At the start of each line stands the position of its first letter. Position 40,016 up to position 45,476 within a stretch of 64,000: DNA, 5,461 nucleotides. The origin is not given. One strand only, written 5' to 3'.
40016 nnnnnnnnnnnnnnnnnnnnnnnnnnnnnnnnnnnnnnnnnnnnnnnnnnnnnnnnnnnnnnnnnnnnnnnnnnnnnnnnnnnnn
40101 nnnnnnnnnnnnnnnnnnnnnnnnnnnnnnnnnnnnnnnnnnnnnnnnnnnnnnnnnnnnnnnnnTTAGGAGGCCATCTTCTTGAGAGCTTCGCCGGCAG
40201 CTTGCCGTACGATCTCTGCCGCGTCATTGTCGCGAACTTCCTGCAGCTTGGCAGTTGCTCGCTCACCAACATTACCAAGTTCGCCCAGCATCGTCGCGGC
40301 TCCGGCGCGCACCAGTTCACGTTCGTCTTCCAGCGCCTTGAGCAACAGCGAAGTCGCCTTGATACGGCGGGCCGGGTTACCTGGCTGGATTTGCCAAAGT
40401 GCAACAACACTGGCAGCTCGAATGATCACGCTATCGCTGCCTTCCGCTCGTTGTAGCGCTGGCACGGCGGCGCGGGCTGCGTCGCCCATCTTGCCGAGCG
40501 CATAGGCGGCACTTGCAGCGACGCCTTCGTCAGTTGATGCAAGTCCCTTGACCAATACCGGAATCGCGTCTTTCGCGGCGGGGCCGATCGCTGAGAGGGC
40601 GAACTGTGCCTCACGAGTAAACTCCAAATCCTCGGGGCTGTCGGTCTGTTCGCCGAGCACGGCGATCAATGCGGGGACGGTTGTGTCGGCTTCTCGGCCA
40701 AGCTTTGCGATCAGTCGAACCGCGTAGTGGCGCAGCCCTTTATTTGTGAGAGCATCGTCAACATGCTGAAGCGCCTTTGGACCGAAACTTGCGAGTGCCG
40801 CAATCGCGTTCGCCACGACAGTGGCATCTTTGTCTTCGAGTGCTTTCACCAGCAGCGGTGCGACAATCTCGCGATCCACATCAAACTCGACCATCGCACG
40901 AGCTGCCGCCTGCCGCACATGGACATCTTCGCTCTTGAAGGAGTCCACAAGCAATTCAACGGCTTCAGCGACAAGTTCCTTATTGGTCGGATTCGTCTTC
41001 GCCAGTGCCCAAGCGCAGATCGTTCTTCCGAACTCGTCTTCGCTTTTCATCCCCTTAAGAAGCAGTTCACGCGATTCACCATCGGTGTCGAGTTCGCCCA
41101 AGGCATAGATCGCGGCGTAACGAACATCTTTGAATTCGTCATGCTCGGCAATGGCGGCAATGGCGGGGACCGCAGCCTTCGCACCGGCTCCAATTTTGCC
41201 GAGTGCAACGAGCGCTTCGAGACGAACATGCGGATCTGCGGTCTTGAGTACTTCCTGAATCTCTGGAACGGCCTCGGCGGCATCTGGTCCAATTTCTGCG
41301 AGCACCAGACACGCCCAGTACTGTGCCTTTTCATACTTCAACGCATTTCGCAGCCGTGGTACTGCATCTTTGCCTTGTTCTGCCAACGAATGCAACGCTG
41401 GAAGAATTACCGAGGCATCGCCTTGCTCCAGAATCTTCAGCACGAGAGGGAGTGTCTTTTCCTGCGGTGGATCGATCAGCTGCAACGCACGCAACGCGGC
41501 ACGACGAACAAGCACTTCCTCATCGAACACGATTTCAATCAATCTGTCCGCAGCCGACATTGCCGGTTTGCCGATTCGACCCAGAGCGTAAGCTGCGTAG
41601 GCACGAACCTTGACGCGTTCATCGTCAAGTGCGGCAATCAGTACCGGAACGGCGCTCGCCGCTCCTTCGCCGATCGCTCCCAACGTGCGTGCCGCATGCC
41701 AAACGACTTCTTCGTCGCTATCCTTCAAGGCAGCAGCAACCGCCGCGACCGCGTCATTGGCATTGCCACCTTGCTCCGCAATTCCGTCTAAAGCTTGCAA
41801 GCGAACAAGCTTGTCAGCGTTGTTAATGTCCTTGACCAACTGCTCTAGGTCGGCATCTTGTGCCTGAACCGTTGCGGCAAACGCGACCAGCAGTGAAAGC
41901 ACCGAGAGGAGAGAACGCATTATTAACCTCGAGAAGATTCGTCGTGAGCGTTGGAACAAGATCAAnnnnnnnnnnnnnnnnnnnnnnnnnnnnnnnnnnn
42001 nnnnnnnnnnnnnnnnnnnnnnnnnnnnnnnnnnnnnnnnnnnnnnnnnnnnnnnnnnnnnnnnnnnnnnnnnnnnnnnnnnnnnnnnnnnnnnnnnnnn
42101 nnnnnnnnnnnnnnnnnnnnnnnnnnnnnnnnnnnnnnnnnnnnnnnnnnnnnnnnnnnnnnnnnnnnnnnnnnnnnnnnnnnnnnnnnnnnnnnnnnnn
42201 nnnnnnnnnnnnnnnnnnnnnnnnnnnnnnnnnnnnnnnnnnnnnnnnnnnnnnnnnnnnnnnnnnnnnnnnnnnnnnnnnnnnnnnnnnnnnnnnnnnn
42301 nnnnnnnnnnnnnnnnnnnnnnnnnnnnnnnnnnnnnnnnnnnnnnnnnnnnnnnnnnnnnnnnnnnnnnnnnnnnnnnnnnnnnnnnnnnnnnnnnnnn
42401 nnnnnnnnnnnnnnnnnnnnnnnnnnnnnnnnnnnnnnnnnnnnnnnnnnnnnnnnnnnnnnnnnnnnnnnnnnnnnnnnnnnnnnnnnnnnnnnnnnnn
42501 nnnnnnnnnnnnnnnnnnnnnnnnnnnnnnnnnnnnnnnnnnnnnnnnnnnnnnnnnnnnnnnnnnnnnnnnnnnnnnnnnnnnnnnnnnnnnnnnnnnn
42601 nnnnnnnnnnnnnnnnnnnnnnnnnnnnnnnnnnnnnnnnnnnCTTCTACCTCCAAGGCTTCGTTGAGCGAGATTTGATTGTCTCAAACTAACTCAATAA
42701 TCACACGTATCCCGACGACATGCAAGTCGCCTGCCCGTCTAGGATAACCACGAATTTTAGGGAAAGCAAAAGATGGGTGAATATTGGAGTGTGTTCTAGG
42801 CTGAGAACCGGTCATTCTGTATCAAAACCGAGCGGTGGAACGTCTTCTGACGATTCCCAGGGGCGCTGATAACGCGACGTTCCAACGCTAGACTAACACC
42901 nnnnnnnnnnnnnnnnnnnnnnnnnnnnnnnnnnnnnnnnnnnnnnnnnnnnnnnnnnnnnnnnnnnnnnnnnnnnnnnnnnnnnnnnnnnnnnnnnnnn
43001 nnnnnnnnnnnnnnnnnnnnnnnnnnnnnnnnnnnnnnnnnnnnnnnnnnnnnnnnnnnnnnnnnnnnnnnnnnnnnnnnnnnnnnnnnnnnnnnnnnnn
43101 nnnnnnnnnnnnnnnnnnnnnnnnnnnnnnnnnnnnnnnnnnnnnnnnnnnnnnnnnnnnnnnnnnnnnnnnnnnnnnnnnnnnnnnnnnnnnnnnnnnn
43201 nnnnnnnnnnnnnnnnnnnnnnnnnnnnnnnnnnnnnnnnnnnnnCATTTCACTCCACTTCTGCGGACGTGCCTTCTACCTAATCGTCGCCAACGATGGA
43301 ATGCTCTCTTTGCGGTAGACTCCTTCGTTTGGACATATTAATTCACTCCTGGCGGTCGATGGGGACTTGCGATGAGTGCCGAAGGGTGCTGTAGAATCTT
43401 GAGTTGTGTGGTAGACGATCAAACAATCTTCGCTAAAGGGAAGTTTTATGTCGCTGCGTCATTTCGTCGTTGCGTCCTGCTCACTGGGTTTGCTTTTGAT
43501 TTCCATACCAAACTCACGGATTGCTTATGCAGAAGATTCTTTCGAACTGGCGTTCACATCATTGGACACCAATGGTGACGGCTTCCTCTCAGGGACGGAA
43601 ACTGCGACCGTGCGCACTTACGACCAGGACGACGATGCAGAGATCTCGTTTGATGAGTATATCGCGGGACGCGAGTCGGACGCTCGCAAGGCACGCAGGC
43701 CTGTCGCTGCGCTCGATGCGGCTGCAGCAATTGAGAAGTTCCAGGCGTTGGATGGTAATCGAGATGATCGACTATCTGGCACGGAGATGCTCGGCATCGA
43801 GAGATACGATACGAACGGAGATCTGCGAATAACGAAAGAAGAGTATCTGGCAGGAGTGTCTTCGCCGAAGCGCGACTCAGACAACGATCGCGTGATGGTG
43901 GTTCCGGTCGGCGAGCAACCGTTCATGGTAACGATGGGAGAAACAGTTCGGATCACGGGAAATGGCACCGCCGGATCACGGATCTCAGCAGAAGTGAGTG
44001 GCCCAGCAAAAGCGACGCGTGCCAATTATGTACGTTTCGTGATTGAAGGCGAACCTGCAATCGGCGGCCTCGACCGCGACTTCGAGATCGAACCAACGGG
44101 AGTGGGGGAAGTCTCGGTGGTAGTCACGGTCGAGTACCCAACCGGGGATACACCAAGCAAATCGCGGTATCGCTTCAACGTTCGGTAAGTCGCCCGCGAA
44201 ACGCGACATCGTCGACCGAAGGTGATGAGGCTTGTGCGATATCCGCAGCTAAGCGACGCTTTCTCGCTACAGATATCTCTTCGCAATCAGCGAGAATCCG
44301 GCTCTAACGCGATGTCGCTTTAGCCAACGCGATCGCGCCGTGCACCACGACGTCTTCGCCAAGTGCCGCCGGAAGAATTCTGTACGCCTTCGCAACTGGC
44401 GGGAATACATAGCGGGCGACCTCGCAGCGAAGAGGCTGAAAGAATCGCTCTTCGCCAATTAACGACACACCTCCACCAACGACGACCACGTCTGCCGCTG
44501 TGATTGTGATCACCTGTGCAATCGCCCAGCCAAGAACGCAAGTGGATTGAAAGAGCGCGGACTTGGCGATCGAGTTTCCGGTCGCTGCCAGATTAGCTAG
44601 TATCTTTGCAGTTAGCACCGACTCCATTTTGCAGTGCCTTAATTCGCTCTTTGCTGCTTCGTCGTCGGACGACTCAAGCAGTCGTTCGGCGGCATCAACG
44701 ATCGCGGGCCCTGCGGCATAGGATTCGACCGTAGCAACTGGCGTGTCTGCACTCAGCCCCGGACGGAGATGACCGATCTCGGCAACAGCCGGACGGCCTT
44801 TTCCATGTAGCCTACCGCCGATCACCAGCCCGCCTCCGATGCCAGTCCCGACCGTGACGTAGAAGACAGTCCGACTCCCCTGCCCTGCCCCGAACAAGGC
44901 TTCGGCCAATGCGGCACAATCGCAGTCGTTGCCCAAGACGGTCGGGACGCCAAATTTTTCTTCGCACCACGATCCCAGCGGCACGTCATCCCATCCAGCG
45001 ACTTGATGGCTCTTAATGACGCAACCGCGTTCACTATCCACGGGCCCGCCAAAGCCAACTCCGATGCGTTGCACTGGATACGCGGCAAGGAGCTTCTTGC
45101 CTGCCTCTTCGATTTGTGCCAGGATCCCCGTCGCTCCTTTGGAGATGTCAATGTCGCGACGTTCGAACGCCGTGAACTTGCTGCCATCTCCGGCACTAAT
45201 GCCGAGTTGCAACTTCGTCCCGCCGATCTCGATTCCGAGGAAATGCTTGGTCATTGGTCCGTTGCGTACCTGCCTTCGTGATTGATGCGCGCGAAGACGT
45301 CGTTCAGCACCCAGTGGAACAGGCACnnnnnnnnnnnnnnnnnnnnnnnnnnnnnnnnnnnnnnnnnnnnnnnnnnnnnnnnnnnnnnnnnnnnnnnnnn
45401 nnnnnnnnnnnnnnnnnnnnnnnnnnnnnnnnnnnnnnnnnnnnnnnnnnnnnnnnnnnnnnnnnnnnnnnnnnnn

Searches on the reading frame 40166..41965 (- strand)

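Call 50: search_protein_families(library=pfam, proteins=[window:40166-41965:-], max_evalue=0.00001)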
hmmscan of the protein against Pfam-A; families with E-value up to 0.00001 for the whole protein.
window:40166-41965:- (599 aa): 8 families
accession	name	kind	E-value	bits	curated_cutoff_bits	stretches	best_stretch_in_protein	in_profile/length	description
PF13646.12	HEAT_2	-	8.7e-69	228.3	27.7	8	205-290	4-88/88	HEAT repeats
PF02985.28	HEAT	-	1.2e-33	112.3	23.5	0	106-133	2-29/31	HEAT repeat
PF13513.12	HEAT_EZ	-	5.5e-27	94.1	27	0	104-131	28-55/55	HEAT-like repeat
PF03130.22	HEAT_PBS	-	1.2e-20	72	20.9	0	89-115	3-27/27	PBS lyase HEAT-like repeat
PF01602.26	Adaptin_N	-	6.8e-13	48.5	37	0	76-286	84-286/524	Adaptin N terminal region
PF00514.29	Arm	-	8.4e-10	38.8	20.6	0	326-358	2-36/41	Armadillo/beta-catenin-like repeat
PF12717.13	Cnd1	-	2.3e-09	37.9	26.4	0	329-394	16-85/162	non-SMC mitotic condensation complex subunit 1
PF22928.2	INTS1_R4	-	7.8e-06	26.2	27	0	140-196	36-96/102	Integrator complex subunit 1, R4 domain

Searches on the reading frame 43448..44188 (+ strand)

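Call 50: search_protein_families(library=pfam, proteins=[window:43448-44188:+], max_evalue=0.00001)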
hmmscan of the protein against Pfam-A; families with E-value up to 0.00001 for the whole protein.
window:43448-44188:+ (246 aa): 4 families
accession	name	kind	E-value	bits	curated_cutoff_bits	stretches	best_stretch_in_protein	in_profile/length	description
PF13499.12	EF-hand_7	-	3.2e-09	37.4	30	0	34-52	6-24/67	EF-hand domain pair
PF00036.39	EF-hand_1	-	5.3e-08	32.3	25.4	0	33-51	3-21/29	EF hand domain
PF13202.12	EF-hand_5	-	2.8e-07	30.1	25.9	0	35-51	4-20/25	EF hand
PF13405.12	EF-hand_6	-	2.1e-06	27.4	25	0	33-51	3-21/30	EF-hand domain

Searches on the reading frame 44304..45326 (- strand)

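Call 50: search_protein_families(library=pfam, proteins=[window:44304-45326:-], max_evalue=0.00001)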
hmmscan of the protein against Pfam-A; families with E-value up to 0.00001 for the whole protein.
window:44304-45326:- (340 aa): 1 family
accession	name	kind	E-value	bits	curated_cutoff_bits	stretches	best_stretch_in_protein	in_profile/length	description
PF00480.26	ROK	-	2.3e-43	149.2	22.9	1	30-337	2-293/294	ROK family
